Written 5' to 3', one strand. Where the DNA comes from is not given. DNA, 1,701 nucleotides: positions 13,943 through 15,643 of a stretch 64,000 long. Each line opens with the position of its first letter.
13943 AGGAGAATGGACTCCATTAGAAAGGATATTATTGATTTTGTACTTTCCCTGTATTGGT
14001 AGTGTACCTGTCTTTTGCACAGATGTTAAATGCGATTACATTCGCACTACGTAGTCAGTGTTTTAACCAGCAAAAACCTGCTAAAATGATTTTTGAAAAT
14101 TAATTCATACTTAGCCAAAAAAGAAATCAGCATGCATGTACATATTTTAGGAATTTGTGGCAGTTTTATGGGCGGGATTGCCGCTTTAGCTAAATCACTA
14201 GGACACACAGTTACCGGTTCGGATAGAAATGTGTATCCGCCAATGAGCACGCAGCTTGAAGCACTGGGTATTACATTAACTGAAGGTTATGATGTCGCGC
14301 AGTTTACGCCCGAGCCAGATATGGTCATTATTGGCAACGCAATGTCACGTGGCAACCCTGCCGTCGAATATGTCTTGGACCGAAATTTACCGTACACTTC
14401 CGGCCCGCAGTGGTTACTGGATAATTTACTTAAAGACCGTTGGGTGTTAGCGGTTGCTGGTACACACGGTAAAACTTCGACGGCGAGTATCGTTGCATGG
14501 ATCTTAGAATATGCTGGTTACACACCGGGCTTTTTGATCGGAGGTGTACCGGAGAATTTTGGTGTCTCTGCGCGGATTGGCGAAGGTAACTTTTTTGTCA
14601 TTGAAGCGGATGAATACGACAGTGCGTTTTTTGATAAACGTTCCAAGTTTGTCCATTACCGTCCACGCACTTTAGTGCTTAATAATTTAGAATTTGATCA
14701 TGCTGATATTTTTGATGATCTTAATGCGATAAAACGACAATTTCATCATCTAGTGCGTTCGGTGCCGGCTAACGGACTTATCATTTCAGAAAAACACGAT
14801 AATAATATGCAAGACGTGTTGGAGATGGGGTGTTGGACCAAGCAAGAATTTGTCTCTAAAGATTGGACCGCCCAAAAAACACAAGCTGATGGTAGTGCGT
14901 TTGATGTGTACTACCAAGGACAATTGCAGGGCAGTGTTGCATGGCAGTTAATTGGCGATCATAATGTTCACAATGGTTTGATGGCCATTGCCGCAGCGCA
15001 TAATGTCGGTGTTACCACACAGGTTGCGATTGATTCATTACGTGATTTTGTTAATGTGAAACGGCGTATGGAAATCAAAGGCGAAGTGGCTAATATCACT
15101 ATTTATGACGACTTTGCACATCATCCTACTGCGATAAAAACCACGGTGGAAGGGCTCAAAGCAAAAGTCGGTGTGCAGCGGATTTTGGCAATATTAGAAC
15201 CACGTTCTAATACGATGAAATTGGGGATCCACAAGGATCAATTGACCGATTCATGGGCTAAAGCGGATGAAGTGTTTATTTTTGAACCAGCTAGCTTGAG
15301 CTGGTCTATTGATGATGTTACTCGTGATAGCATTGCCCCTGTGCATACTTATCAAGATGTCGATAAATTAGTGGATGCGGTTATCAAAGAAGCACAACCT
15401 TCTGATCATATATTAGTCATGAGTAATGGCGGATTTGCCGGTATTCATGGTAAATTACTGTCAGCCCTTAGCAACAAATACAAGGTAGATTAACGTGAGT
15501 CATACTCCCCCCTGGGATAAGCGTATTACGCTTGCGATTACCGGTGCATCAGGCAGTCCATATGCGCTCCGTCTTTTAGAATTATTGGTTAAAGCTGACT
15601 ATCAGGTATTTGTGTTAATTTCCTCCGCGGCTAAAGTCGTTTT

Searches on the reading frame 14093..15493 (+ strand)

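Call 53: search_protein_families(library=pfam, proteins=[window:14093-15493:+], max_evalue=0.00001)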
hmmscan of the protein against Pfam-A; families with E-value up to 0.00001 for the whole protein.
window:14093-15493:+ (466 aa): 3 families
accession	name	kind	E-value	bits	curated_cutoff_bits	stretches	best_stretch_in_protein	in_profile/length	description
PF08245.18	Mur_ligase_M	-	1.1e-19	71.6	24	1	121-302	1-200/200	Mur ligase middle domain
PF01225.30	Mur_ligase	-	1.8e-19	70.3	21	1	15-108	1-87/95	Mur ligase family, catalytic domain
PF02875.26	Mur_ligase_C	-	1.7e-18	68.1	28.4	1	324-446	1-127/127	Mur ligase, glutamate ligase domain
